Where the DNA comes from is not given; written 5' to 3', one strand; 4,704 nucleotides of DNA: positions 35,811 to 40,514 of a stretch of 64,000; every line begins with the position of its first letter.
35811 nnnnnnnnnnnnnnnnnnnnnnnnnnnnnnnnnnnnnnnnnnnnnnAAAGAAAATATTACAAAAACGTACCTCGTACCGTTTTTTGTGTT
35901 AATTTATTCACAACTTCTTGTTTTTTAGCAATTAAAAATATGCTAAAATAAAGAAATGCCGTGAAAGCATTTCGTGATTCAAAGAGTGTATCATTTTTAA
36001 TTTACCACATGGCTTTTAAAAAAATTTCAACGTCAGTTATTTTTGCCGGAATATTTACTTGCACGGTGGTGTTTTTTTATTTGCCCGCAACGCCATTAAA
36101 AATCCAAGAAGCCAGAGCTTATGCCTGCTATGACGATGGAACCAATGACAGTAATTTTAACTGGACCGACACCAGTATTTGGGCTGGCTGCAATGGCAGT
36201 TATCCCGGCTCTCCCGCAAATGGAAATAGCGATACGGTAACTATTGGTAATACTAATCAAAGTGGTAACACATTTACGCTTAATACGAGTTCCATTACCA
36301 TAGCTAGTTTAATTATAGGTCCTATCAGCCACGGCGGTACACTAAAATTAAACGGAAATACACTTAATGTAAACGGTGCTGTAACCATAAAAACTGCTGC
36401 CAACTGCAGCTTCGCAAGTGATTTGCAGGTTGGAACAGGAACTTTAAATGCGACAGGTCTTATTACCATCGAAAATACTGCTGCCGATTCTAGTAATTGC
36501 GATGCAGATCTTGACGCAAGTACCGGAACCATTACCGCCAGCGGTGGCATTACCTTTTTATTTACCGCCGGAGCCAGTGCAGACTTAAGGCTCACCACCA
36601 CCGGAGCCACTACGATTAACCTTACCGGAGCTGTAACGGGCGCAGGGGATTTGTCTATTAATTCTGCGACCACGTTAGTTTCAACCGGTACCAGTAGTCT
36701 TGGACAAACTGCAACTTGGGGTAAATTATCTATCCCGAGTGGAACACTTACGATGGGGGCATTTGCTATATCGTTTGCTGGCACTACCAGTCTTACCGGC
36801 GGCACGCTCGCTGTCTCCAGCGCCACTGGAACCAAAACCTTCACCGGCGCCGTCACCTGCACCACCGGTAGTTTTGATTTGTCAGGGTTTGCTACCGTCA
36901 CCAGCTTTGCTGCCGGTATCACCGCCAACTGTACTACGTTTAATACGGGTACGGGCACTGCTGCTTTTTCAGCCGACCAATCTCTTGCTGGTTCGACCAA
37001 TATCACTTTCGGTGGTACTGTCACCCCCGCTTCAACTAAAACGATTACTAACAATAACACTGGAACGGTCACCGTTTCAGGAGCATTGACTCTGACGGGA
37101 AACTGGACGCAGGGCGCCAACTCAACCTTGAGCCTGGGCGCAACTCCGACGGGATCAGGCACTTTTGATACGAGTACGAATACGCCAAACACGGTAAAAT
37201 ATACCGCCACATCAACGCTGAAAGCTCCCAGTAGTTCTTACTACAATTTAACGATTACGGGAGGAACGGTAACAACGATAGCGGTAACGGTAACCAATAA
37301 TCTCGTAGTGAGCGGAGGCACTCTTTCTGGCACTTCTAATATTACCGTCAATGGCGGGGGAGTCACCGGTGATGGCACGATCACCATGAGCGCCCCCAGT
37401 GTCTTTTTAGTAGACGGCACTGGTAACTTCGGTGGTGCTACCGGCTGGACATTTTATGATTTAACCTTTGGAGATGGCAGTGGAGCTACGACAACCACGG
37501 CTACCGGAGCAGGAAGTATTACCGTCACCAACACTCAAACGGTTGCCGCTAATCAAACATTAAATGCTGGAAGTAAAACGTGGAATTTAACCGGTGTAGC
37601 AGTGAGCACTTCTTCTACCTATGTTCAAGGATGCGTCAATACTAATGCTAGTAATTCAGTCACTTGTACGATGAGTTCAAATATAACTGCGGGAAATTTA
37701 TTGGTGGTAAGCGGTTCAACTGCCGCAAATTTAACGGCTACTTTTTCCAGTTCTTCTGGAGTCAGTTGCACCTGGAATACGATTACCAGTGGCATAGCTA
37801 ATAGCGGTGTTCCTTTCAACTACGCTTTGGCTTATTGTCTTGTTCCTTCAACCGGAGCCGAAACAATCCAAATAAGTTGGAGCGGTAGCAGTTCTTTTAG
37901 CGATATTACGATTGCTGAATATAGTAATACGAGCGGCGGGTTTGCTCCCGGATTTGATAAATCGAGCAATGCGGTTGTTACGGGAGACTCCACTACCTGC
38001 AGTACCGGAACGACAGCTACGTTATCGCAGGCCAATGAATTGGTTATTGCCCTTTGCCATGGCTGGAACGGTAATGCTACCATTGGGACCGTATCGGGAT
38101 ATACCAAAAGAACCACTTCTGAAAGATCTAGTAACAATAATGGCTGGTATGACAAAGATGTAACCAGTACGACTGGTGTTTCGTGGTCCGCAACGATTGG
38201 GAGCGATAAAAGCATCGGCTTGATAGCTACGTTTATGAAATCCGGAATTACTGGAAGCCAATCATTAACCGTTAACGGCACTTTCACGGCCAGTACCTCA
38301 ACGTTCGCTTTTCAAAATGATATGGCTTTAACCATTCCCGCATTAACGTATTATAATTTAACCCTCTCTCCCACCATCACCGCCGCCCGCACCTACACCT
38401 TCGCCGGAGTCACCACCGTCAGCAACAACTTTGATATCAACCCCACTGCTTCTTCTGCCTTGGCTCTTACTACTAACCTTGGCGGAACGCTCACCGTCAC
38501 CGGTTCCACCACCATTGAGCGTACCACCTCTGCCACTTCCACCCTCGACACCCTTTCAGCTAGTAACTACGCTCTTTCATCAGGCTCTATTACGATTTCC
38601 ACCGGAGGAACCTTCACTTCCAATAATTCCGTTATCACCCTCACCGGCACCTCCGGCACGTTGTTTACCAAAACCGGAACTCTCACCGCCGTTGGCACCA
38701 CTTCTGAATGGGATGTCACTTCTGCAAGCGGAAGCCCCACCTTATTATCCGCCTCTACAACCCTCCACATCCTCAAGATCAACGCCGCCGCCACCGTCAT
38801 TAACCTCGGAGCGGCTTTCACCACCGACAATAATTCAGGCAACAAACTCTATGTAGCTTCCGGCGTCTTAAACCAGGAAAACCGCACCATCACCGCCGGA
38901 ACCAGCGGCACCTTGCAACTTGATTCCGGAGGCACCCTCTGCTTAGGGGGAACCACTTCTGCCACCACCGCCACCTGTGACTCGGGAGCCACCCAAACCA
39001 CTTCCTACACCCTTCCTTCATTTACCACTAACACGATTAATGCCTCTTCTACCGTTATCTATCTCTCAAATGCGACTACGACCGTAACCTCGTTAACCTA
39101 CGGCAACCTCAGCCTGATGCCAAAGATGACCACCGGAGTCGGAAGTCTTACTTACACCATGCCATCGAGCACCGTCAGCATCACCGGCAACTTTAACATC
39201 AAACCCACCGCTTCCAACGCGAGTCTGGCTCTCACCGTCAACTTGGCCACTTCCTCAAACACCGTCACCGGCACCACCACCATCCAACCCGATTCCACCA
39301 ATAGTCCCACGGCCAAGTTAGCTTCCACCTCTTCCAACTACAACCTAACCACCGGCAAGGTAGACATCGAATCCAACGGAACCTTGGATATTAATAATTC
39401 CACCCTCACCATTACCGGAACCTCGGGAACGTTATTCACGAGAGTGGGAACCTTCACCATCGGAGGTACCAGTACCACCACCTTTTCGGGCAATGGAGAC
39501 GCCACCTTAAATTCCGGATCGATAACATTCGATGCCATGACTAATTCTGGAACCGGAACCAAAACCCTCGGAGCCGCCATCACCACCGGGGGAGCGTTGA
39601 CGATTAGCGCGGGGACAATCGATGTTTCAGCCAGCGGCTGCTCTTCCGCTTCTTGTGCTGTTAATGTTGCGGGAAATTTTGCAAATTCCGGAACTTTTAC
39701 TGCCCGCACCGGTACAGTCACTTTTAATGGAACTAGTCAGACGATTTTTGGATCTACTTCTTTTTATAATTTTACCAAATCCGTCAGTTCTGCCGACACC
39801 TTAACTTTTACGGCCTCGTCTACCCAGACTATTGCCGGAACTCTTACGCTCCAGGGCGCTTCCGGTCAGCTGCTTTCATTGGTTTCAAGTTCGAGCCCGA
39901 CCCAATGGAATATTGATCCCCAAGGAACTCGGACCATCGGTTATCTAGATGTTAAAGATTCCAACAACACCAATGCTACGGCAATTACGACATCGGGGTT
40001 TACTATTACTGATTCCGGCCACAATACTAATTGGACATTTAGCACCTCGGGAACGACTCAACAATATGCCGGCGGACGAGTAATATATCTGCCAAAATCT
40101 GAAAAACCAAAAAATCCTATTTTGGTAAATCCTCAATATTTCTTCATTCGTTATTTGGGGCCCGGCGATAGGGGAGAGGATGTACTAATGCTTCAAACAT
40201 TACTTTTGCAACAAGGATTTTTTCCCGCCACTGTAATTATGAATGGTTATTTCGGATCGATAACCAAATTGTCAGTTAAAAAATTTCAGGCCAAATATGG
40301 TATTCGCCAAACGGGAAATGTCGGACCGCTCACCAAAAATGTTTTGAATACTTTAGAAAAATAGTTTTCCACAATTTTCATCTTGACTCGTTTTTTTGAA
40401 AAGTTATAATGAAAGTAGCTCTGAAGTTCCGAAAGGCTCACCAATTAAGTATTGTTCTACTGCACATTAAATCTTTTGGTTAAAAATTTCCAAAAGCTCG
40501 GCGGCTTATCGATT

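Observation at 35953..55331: Two giant paralogous surface proteins separated by an IS200-like RAYT, with evidence of recent sequence exchange between them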

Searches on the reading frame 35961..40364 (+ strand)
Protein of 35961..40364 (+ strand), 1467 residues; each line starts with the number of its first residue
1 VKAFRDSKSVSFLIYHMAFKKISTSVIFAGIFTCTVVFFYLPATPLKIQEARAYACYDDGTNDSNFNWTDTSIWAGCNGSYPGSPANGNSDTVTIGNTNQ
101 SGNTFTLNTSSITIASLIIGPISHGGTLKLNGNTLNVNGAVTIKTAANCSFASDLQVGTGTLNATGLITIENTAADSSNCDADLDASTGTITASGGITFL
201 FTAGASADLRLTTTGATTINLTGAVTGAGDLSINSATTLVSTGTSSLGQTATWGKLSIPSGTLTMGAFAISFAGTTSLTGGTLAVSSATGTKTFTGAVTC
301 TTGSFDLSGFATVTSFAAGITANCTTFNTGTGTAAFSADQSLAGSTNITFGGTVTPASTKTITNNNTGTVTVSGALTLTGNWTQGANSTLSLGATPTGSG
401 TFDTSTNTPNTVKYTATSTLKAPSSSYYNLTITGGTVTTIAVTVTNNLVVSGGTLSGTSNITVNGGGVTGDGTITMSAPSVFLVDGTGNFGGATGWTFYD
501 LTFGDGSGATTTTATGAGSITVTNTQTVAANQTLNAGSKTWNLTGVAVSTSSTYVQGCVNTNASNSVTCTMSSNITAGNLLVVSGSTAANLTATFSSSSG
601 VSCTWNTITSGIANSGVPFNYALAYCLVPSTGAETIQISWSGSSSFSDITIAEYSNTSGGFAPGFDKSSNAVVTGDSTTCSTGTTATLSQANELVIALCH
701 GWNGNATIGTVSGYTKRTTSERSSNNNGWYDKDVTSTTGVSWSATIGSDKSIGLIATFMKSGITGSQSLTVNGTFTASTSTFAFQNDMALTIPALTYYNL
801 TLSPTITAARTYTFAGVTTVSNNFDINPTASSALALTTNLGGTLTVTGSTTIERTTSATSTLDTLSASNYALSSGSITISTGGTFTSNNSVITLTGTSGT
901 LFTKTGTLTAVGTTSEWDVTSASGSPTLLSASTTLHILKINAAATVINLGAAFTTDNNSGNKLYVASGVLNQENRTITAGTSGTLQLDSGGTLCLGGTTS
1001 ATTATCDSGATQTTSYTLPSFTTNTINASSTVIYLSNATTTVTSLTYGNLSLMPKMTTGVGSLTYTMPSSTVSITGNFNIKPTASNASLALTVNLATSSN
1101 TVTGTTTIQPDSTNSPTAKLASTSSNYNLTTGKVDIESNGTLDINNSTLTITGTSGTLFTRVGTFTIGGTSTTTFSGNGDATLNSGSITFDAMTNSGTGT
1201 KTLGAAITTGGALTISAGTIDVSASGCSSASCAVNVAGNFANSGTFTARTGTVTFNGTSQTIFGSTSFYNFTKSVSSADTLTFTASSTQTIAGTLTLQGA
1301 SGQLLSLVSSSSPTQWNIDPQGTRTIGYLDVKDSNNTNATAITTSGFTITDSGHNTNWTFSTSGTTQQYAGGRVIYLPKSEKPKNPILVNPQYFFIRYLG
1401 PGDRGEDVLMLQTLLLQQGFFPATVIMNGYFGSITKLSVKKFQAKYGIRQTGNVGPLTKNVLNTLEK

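Call 6: search_protein_families(library=pfam, proteins=[window:35961-40364:+], max_evalue=0.01)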
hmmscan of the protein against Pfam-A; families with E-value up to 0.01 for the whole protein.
window:35961-40364:+ (1467 aa): 1 family
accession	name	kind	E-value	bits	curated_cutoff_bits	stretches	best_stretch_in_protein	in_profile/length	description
PF01471.23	PG_binding_1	-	1.2e-11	45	23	1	1404-1462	1-57/57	Putative peptidoglycan binding domain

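Call 17: search_protein_families(library=ncbifam, proteins=[window:35961-40364:+], max_evalue=0.01)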
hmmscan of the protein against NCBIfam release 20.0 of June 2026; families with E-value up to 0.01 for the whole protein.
window:35961-40364:+ (1467 aa): 1 family
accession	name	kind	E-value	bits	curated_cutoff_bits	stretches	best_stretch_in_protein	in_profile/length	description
TIGR02869.1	spore_SleB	equivalog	1.6e-07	31.4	236.5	1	1401-1463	9-69/201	spore cortex-lytic enzyme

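Call 30: find_homologous_proteins(query=window:36009-40361:+, max_evalue=1e-10)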
Query window:36009-40361:+ (1451 aa): 89 proteins with E <= 1e-10 among 8000 candidates.
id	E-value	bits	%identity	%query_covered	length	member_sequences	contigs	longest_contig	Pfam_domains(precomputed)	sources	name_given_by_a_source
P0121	0.0e+0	2952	100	100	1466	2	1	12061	PF01471.24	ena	-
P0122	0.0e+0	1216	59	84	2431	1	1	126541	-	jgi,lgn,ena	-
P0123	1.7e-123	432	45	24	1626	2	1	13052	-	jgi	-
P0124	1.7e-113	399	48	18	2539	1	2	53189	-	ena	-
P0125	1.6e-112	395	43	35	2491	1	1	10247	-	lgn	-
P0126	2.0e-108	382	43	29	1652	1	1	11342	PF10102.15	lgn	-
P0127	4.7e-106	374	45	23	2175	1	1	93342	-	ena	-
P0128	9.5e-94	333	47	17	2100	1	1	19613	-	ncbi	-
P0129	1.1e-88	316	45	20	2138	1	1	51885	-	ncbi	-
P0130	2.7e-88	315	39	23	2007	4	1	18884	-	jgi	jgi:hypothetical protein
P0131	1.1e-86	310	40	24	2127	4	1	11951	-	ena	-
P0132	3.9e-85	305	38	25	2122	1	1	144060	-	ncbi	-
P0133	1.5e-82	296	31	41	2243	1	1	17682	-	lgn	-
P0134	5.8e-82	294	50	13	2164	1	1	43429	-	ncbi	-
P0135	1.1e-78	283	39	29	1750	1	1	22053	PF10102.15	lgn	-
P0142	7.3e-61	224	48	16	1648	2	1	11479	PF01471.24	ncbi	ncbi:MAG: peptidoglycan-binding protein [Syntrophales bacterium]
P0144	2.9e-54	202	43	18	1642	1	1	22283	PF09374.16,PF01471.24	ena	-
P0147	2.4e-53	199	46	18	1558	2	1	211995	PF01471.24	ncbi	ncbi:MAG: peptidoglycan-binding protein [Candidatus Paceibacterota bacterium]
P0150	6.3e-50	188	47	18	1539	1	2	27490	PF01471.24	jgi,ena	jgi:hypothetical protein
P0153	3.3e-41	159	53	14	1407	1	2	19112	PF01471.24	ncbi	-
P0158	1.7e-37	147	38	31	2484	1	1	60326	PF13229.13,PF17957.8,PF13385.14,PF01471.24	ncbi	ncbi:MAG: LamG-like jellyroll fold domain-containing protein [Limisphaerales bacterium]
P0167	5.7e-28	115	52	11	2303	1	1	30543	PF12951.14,PF16190.12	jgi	jgi:hypothetical protein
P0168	6.3e-28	115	38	23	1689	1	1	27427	PF01471.24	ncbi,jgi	ncbi:MAG: peptidoglycan-binding protein [Candidatus Paceibacterota bacterium]|jgi:hypothetical prote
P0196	4.8e-16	76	42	12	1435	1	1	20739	PF12951.14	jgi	-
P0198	5.5e-16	76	42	12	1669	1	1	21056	PF12951.14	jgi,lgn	jgi:autotransporter-associated beta strand protein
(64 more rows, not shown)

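Call 31: find_encoding_contigs(protein=P0122, flank=10000, max_places=4)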
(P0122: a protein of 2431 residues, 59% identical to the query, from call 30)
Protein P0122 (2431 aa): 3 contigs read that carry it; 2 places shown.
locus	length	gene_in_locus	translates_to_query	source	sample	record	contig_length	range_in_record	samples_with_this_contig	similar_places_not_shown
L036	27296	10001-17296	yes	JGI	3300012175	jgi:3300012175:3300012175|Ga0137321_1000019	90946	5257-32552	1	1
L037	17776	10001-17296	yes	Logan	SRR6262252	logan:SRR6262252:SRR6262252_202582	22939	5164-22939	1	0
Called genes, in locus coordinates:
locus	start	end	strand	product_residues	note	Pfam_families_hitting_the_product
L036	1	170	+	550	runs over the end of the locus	PF03485:Arg_tRNA_synt_N, PF00750:tRNA-synt_1d, PF05746:DALR_1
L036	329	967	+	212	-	PF00300:His_Phos_1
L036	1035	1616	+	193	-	-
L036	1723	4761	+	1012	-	PF00133:tRNA-synt_1, PF09334:tRNA-synt_1g (weak), PF01921:tRNA-synt_1f (weak), PF08264:Anticodon_1, PF19302:DUF5915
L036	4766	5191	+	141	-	-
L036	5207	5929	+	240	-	PF11967:RecO_N, PF02565:RecO_C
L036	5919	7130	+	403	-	PF24595:DUF7619 (weak)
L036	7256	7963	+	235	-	PF01797:Y1_Tnp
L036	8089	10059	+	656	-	-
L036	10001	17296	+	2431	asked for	-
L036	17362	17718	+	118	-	-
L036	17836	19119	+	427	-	PF00587:tRNA-synt_2b, PF03129:HGTP_anticodon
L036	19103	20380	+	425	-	PF00675:Peptidase_M16, PF05193:Peptidase_M16_C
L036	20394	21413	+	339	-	PF01594:AI-2E_transport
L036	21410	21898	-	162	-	-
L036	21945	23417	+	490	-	PF00133:tRNA-synt_1, PF01921:tRNA-synt_1f (faint), PF09334:tRNA-synt_1g, PF00133:tRNA-synt_1, PF01406:tRNA-synt_1e (weak), PF19303:Anticodon_3 (faint), PF08264:Anticodon_1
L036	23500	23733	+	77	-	PF02599:CsrA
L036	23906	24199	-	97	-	-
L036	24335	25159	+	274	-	PF01026:TatD_DNase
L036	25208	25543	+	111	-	-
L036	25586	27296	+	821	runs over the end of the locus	PF00133:tRNA-synt_1, PF09334:tRNA-synt_1g, PF01406:tRNA-synt_1e (faint), PF13603:tRNA-synt_1_2, PF00133:tRNA-synt_1, PF08264:Anticodon_1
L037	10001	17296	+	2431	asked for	-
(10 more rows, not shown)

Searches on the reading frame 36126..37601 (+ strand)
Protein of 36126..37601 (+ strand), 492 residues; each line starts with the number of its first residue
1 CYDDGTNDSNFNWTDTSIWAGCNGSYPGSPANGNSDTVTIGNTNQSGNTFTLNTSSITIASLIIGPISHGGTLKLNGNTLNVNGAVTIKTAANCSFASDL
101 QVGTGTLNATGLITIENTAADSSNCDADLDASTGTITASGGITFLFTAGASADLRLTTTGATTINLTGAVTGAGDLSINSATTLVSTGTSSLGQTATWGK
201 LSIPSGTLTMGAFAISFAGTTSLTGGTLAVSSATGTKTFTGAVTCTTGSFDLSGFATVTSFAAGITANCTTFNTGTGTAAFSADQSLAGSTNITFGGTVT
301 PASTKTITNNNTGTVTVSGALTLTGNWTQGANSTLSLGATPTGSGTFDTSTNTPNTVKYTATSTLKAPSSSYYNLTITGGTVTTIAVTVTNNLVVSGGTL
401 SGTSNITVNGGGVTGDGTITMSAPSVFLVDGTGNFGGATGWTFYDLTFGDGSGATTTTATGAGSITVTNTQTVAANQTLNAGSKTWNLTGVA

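Call 91: search_solved_structures(query=window:36126-37601:+, max_evalue=1)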
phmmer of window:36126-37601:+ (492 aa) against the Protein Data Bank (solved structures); distinct sequences matched with E-value up to 1: 0.
